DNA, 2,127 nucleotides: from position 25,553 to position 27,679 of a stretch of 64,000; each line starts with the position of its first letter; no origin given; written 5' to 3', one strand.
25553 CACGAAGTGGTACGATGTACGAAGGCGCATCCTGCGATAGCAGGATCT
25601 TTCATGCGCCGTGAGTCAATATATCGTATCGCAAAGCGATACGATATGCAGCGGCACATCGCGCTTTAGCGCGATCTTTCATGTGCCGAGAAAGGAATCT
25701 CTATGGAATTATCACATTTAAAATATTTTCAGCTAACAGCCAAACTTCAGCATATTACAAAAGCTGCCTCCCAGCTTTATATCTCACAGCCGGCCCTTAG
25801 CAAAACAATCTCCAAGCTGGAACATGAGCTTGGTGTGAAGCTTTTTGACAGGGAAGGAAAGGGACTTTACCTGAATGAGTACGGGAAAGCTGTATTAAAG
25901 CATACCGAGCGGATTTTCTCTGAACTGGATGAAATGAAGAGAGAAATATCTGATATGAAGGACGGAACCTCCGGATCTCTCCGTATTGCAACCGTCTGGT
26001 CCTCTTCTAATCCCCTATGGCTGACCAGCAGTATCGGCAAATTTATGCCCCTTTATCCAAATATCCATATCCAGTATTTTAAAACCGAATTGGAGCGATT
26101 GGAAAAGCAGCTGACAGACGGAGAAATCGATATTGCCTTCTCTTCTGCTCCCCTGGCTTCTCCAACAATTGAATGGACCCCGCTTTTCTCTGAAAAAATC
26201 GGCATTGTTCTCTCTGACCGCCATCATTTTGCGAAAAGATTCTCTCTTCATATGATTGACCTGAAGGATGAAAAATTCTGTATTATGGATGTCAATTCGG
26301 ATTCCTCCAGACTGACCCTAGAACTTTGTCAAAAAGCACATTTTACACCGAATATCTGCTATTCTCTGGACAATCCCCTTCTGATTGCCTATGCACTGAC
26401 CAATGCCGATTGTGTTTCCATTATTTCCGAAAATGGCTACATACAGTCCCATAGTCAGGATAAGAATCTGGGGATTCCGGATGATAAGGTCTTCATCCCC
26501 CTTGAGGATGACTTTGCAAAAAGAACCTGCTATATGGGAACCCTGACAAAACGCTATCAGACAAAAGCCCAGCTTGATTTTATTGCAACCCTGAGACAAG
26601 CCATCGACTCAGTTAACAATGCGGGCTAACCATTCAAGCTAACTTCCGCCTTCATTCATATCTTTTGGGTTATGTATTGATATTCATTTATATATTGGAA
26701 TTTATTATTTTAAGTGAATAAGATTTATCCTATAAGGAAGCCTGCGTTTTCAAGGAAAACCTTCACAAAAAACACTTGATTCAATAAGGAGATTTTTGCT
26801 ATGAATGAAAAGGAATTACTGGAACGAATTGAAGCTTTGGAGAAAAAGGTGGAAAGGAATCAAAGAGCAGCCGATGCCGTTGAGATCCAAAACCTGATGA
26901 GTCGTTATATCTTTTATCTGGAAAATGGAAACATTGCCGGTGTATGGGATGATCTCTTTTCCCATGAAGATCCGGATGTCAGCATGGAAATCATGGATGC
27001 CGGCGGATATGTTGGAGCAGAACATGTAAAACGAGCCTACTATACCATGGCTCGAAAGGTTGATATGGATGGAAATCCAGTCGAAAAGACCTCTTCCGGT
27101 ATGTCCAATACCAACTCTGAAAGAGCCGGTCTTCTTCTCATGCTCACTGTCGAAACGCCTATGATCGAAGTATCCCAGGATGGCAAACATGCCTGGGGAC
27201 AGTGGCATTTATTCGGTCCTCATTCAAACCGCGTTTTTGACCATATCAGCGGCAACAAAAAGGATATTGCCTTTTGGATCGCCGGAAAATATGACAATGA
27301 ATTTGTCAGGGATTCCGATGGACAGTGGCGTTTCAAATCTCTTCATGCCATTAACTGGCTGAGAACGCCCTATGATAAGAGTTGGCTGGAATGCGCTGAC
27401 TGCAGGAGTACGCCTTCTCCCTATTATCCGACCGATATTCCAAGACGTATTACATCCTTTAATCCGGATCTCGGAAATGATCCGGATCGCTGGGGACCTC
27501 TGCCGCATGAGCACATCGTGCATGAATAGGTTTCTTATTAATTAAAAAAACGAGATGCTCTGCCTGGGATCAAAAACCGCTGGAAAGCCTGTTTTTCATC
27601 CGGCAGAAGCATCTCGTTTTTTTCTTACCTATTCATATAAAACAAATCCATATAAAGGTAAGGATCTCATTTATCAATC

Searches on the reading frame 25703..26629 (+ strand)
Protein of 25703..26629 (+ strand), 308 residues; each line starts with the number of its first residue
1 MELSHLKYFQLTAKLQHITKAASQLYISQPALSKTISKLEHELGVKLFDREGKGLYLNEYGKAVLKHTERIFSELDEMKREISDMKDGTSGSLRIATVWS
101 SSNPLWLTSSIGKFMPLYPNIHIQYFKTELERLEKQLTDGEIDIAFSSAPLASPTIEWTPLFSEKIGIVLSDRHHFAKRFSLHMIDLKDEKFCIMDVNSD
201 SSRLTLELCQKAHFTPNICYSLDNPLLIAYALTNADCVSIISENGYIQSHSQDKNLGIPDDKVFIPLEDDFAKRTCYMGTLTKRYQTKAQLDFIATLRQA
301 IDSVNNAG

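Call 12: search_protein_families(library=pfam, proteins=[window:25703-26629:+])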
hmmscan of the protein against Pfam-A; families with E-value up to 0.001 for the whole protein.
window:25703-26629:+ (308 aa): 2 families
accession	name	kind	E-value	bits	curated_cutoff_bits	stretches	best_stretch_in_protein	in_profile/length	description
PF03466.25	LysR_substrate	-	3.7e-29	102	28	1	87-300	2-207/209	LysR substrate binding domain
PF00126.33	HTH_1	-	2.5e-19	69.4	26.6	1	3-61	1-59/60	Bacterial regulatory helix-turn-helix protein, lysR family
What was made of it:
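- Checked: The flanking genes are an amidohydrolase (24132-25301, minus strand) and a LysR-family gene (25703-26629, plus strand) (call 12).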

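Call 14: find_homologous_proteins(query=window:25703-26629:+, max_evalue=1e-40)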
Query window:25703-26629:+ (308 aa): 17 proteins with E <= 1e-40 among 1284 candidates.
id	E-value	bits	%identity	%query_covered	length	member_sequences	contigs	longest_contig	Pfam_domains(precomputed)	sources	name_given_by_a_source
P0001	3.0e-201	685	99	100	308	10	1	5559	PF00126.34,PF03466.26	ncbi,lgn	-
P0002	6.5e-166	569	84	97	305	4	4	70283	PF00126.34,PF03466.26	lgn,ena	-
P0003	1.4e-165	568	85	97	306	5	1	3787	PF00126.34,PF03466.26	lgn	-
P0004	1.9e-134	465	70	95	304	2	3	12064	PF00126.34,PF03466.26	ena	-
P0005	1.2e-133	463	70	95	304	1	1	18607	PF00126.34,PF03466.26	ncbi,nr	ncbi:MAG: LysR family transcriptional regulator [Eubacterium sp.]|nr:LysR family transcriptional reg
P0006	1.5e-128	446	66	97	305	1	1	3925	PF00126.34,PF03466.26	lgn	-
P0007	3.5e-63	232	43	94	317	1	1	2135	PF00126.34,PF03466.26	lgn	-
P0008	6.7e-58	214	39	95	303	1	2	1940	PF00126.34,PF03466.26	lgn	-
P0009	8.3e-58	214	39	98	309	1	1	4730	PF00126.34,PF03466.26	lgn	-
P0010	9.2e-58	214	39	95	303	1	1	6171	PF00126.34,PF03466.26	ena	-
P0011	1.2e-57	213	40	95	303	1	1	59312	PF00126.34,PF03466.26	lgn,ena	-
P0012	4.5e-57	212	39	98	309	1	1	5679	PF00126.34,PF03466.26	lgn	-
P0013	3.7e-55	205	37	100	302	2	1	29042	PF00126.34,PF03466.26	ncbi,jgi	ncbi:MAG: LysR substrate-binding domain-containing protein [Oscillospiraceae bacterium]|jgi:DNA-bind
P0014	8.7e-51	191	35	98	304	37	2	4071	PF00126.34,PF03466.26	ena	-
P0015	4.2e-44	169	35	95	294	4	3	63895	PF00126.34,PF03466.26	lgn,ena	-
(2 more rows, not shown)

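Call 16: find_encoding_contigs(protein=P0002, flank=3000, max_places=4)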
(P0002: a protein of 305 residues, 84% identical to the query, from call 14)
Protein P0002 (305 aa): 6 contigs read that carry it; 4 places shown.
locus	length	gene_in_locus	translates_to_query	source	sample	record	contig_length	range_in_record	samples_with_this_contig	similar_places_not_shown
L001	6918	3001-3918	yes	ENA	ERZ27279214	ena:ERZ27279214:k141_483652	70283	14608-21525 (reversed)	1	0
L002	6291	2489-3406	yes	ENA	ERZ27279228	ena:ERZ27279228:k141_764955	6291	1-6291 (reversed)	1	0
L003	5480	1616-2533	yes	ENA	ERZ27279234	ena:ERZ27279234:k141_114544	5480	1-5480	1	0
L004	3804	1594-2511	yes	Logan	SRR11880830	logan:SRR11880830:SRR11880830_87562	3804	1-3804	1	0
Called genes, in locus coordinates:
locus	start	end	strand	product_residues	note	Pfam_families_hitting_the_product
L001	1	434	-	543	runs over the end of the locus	PF00528:BPD_transp_1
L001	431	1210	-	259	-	PF02463:SMC_N (weak), PF00005:ABC_tran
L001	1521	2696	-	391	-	PF01979:Amidohydro_1, PF07969:Amidohydro_3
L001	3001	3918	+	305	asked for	PF00126:HTH_1, PF03466:LysR_substrate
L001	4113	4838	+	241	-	PF13577:SnoaL_4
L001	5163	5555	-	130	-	PF00380:Ribosomal_S9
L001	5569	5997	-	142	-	PF00572:Ribosomal_L13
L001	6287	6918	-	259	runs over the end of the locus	PF01416:PseudoU_synth_1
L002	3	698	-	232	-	?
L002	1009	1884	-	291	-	PF01979:Amidohydro_1, PF07969:Amidohydro_3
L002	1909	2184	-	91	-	PF07969:Amidohydro_3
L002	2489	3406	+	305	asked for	PF00126:HTH_1, PF03466:LysR_substrate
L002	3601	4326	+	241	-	PF13577:SnoaL_4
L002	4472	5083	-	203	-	PF03432:Relaxase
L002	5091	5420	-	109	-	PF21983:NikA-like, PF05713:MobC (weak)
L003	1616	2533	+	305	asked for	PF00126:HTH_1, PF03466:LysR_substrate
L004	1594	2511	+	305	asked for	PF00126:HTH_1, PF03466:LysR_substrate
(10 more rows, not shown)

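Call 17: find_encoding_contigs(protein=P0004, flank=3000, max_places=4)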
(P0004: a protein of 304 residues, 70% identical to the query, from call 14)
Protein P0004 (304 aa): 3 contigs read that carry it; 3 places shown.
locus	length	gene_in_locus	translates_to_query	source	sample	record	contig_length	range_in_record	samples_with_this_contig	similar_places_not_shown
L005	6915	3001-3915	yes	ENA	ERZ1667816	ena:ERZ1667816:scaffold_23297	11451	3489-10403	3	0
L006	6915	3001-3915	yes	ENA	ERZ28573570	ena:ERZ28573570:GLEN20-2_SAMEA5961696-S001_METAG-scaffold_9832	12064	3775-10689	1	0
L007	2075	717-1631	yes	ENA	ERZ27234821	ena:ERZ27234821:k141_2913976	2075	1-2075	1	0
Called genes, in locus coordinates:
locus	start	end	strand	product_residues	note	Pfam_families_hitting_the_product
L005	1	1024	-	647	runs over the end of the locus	PF00724:Oxidored_FMN, PF01262:AlaDh_PNT_C (weak), PF07992:Pyr_redox_2, PF00890:FAD_binding_2 (weak), PF12831:FAD_oxidored, PF13450:NAD_binding_8 (weak), PF13738:Pyr_redox_3, PF00070:Pyr_redox, +4 more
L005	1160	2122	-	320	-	-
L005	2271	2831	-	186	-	PF24696:UGSC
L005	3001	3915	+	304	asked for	PF00126:HTH_1, PF03466:LysR_substrate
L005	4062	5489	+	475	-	PF07690:MFS_1, PF13347:MFS_2, PF12832:MFS_1_like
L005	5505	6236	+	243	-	PF00753:Lactamase_B, PF12706:Lactamase_B_2 (weak)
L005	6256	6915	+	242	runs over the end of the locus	PF13577:SnoaL_4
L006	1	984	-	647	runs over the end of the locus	PF00724:Oxidored_FMN, PF01262:AlaDh_PNT_C (weak), PF07992:Pyr_redox_2, PF00890:FAD_binding_2 (weak), PF12831:FAD_oxidored, PF13450:NAD_binding_8 (weak), PF13738:Pyr_redox_3, PF00070:Pyr_redox, +4 more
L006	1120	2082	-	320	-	-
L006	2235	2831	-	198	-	-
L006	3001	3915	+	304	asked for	PF00126:HTH_1, PF03466:LysR_substrate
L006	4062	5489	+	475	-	PF07690:MFS_1, PF13347:MFS_2, PF12832:MFS_1_like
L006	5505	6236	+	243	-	PF00753:Lactamase_B, PF12706:Lactamase_B_2 (weak)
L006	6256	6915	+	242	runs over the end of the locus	PF13577:SnoaL_4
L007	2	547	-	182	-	?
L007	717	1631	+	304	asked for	PF00126:HTH_1, PF03466:LysR_substrate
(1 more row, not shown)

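Call 18: find_encoding_contigs(protein=P0005, flank=3000, max_places=3)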
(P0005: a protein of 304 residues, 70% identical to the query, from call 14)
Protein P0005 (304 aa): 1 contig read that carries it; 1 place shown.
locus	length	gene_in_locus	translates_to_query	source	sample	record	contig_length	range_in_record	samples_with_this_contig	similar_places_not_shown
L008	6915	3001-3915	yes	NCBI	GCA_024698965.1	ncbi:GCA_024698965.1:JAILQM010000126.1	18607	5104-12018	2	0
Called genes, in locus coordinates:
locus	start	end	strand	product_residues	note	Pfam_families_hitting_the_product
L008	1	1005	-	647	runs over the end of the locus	PF00724:Oxidored_FMN, PF01262:AlaDh_PNT_C (weak), PF07992:Pyr_redox_2, PF00890:FAD_binding_2 (weak), PF12831:FAD_oxidored, PF13450:NAD_binding_8 (weak), PF13738:Pyr_redox_3, PF00070:Pyr_redox, +4 more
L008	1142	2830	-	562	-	PF24696:UGSC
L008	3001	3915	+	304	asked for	PF00126:HTH_1, PF03466:LysR_substrate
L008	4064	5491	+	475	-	PF07690:MFS_1, PF13347:MFS_2, PF12832:MFS_1_like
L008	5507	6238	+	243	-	PF00753:Lactamase_B, PF12706:Lactamase_B_2 (weak)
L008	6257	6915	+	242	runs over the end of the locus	PF13577:SnoaL_4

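Call 23: find_encoding_contigs(protein=P0001, flank=3000, max_places=6)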
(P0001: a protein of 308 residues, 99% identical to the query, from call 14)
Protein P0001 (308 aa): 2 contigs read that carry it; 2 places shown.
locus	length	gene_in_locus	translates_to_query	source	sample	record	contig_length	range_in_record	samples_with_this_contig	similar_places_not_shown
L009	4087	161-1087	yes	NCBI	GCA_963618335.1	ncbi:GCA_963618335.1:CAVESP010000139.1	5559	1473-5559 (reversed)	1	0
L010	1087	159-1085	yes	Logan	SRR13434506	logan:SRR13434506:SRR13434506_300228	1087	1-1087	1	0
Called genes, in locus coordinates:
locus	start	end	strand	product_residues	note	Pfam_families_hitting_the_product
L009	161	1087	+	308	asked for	PF00126:HTH_1, PF03466:LysR_substrate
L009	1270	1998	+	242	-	PF13577:SnoaL_4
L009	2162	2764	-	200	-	PF12822:ECF_trnsprt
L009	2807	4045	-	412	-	PF00464:SHMT, PF00155:Aminotran_1_2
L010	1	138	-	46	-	?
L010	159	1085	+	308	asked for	PF00126:HTH_1, PF03466:LysR_substrate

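Call 24: find_encoding_contigs(protein=P0003, flank=3000, max_places=4)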
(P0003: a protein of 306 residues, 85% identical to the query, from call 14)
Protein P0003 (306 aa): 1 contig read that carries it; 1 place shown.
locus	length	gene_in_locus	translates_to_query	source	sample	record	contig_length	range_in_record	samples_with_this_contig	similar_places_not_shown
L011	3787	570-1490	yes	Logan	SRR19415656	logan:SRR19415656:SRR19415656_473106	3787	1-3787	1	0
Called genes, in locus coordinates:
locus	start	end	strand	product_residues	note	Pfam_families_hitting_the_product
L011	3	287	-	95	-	?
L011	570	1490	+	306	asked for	PF00126:HTH_1, PF03466:LysR_substrate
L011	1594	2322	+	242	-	PF13577:SnoaL_4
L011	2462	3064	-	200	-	PF12822:ECF_trnsprt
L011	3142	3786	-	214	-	?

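Call 25: find_encoding_contigs(protein=window:25703-26629:+, flank=3000, max_places=6)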
Protein window:25703-26629:+ (308 aa): no gene with exactly this product is on record in the collection.

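Call 43: find_encoding_contigs(protein=P0021, flank=10000, max_places=3)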
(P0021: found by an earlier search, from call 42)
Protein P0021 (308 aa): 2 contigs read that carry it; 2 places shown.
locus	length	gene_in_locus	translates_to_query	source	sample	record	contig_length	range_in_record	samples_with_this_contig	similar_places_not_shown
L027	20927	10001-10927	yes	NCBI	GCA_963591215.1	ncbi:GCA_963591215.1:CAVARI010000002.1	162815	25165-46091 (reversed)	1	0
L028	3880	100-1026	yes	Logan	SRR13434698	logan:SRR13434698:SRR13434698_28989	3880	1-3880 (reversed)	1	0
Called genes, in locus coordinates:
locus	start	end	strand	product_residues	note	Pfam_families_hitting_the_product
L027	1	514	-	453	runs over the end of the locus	PF00209:SNF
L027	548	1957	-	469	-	PF00209:SNF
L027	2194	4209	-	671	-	PF00724:Oxidored_FMN, PF00890:FAD_binding_2, PF01134:GIDA (weak), PF01266:DAO (weak), PF07992:Pyr_redox_2, PF12831:FAD_oxidored, PF13450:NAD_binding_8, PF13738:Pyr_redox_3, +4 more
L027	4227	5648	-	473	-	PF13347:MFS_2, PF07690:MFS_1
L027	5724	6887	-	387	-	-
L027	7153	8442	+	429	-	PF00165:HTH_AraC (weak), PF12833:HTH_18, PF00165:HTH_AraC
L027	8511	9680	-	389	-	PF01979:Amidohydro_1, PF07969:Amidohydro_3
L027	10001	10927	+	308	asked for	PF00126:HTH_1, PF03466:LysR_substrate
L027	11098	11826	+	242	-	PF13577:SnoaL_4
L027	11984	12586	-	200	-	PF12822:ECF_trnsprt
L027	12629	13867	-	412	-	PF00464:SHMT, PF00155:Aminotran_1_2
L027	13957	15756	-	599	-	PF01336:tRNA_anti-codon, PF00152:tRNA-synt_2, PF02938:GAD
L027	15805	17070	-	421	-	PF13393:tRNA-synt_His, PF00587:tRNA-synt_2b (weak)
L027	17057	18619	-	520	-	PF04055:Radical_SAM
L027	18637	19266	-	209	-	PF00753:Lactamase_B, PF12706:Lactamase_B_2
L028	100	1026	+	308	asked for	PF00126:HTH_1, PF03466:LysR_substrate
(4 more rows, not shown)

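Call 44: find_encoding_contigs(protein=P0019, flank=10000, max_places=3)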
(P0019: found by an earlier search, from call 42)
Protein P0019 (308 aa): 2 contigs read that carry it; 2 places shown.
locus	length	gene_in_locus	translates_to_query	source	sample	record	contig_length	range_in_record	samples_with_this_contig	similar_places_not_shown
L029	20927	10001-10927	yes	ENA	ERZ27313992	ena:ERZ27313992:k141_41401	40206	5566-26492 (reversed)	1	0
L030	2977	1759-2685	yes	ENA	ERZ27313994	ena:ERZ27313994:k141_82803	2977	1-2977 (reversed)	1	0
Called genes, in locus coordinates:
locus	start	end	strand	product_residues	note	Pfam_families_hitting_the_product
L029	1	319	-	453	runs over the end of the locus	PF00209:SNF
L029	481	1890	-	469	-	PF00209:SNF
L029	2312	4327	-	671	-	PF00724:Oxidored_FMN, PF00890:FAD_binding_2, PF01266:DAO, PF03486:HI0933_like, PF07992:Pyr_redox_2, PF12831:FAD_oxidored, PF13450:NAD_binding_8, PF13738:Pyr_redox_3, +5 more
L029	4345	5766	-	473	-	PF13347:MFS_2, PF07690:MFS_1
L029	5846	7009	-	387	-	-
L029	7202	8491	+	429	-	PF00165:HTH_AraC (weak), PF12833:HTH_18, PF00165:HTH_AraC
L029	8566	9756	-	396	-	PF01979:Amidohydro_1, PF07969:Amidohydro_3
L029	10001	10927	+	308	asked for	PF00126:HTH_1, PF03466:LysR_substrate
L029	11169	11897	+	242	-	PF13577:SnoaL_4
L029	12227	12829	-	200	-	PF12822:ECF_trnsprt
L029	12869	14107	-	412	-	PF00464:SHMT, PF00155:Aminotran_1_2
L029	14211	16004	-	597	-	PF01336:tRNA_anti-codon, PF00152:tRNA-synt_2, PF02938:GAD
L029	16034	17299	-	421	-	PF13393:tRNA-synt_His, PF00587:tRNA-synt_2b (weak)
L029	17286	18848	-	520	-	PF04055:Radical_SAM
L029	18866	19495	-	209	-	PF00753:Lactamase_B, PF12706:Lactamase_B_2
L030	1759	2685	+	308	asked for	PF00126:HTH_1, PF03466:LysR_substrate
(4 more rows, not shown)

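Call 49: find_encoding_contigs(protein=P0022, flank=10000, max_places=3)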
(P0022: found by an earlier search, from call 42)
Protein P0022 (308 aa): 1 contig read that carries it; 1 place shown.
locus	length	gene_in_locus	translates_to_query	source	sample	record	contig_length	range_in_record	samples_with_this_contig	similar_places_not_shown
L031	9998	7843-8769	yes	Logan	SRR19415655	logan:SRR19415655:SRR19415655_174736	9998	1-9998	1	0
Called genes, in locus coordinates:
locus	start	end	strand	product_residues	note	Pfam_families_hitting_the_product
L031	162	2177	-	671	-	PF00724:Oxidored_FMN, PF00890:FAD_binding_2, PF01134:GIDA (weak), PF03486:HI0933_like, PF07992:Pyr_redox_2, PF12831:FAD_oxidored, PF13450:NAD_binding_8, PF13738:Pyr_redox_3, +5 more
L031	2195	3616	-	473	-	PF13347:MFS_2, PF07690:MFS_1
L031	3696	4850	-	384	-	-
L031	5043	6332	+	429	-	PF00165:HTH_AraC (weak), PF12833:HTH_18, PF00165:HTH_AraC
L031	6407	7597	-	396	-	PF01979:Amidohydro_1, PF07969:Amidohydro_3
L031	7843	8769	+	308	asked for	PF00126:HTH_1, PF03466:LysR_substrate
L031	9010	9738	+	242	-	PF13577:SnoaL_4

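Call 50: find_encoding_contigs(protein=P0023, flank=10000, max_places=3)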
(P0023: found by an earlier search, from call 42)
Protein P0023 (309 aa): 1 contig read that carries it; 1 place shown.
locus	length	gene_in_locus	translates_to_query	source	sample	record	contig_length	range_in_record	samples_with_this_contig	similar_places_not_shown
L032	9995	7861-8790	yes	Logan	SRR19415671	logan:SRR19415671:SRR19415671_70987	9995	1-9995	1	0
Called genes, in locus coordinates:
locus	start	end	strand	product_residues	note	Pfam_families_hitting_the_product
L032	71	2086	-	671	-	PF00724:Oxidored_FMN, PF00890:FAD_binding_2, PF01134:GIDA (weak), PF03486:HI0933_like, PF07992:Pyr_redox_2, PF12831:FAD_oxidored, PF13450:NAD_binding_8, PF13738:Pyr_redox_3, +5 more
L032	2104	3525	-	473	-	PF07690:MFS_1 (weak), PF13347:MFS_2, PF07690:MFS_1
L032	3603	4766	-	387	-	-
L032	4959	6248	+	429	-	PF00165:HTH_AraC (weak), PF12833:HTH_18, PF00165:HTH_AraC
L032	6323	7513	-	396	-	PF01979:Amidohydro_1, PF07969:Amidohydro_3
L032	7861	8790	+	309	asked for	PF00126:HTH_1, PF03466:LysR_substrate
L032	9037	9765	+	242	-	PF13577:SnoaL_4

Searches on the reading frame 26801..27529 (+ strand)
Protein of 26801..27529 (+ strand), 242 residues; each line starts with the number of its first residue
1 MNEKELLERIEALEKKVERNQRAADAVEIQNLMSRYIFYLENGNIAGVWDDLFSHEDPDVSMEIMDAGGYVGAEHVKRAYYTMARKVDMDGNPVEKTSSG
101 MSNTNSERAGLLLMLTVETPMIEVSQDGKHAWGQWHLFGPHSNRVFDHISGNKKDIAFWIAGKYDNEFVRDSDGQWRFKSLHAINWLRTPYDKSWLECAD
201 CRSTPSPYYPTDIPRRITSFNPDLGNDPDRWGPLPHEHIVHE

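Call 12: search_protein_families(library=pfam, proteins=[window:26801-27529:+])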
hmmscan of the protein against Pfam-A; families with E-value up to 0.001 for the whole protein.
window:26801-27529:+ (242 aa): 1 family
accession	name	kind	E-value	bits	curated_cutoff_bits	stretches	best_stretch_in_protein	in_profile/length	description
PF13577.12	SnoaL_4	-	9.5e-13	48.7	24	1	21-181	1-125/126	SnoaL-like domain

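Call 38: find_encoding_contigs(protein=window:26801-27529:+, flank=2500, max_places=10)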
Protein window:26801-27529:+ (242 aa): 2 contigs read that carry it; 2 places shown.
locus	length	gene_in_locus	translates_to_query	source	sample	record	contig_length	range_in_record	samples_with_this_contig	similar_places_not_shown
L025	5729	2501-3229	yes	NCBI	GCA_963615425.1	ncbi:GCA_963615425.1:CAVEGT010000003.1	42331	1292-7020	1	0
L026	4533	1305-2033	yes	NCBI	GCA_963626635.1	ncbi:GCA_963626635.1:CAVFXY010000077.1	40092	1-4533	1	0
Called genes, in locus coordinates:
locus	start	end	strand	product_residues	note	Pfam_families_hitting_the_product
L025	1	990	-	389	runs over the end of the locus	PF01979:Amidohydro_1, PF07969:Amidohydro_3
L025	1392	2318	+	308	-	PF00126:HTH_1, PF03466:LysR_substrate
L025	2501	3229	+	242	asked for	PF13577:SnoaL_4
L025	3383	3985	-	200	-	PF12822:ECF_trnsprt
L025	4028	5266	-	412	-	PF00464:SHMT, PF00155:Aminotran_1_2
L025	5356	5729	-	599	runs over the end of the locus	PF01336:tRNA_anti-codon, PF00152:tRNA-synt_2, PF02938:GAD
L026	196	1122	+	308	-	PF00126:HTH_1, PF03466:LysR_substrate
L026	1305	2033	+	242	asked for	PF13577:SnoaL_4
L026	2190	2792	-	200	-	PF12822:ECF_trnsprt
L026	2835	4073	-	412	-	PF00464:SHMT, PF00155:Aminotran_1_2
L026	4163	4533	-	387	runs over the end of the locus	PF00152:tRNA-synt_2, PF02938:GAD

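Call 42: list_cluster_members(proteins=[P0001, window:26801-27529:+, window:24132-25301:-])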
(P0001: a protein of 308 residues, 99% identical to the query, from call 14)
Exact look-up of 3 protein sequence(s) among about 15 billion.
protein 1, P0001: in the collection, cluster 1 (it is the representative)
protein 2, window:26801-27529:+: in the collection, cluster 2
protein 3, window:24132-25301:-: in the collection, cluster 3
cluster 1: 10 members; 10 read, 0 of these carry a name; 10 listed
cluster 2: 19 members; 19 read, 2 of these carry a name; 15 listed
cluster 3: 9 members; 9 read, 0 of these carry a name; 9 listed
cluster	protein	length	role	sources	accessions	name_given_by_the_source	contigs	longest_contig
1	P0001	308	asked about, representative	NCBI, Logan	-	-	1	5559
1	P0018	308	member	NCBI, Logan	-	-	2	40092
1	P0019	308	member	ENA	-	-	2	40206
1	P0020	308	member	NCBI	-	-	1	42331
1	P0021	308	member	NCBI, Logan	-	-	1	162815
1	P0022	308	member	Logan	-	-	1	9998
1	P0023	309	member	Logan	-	-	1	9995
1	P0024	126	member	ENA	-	-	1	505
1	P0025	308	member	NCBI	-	-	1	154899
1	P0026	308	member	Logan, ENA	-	-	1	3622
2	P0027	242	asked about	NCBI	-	-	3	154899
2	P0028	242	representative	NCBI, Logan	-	-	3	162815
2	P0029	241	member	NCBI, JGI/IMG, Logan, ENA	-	hypothetical protein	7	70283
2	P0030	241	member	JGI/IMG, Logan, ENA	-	hypothetical protein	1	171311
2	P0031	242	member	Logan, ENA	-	-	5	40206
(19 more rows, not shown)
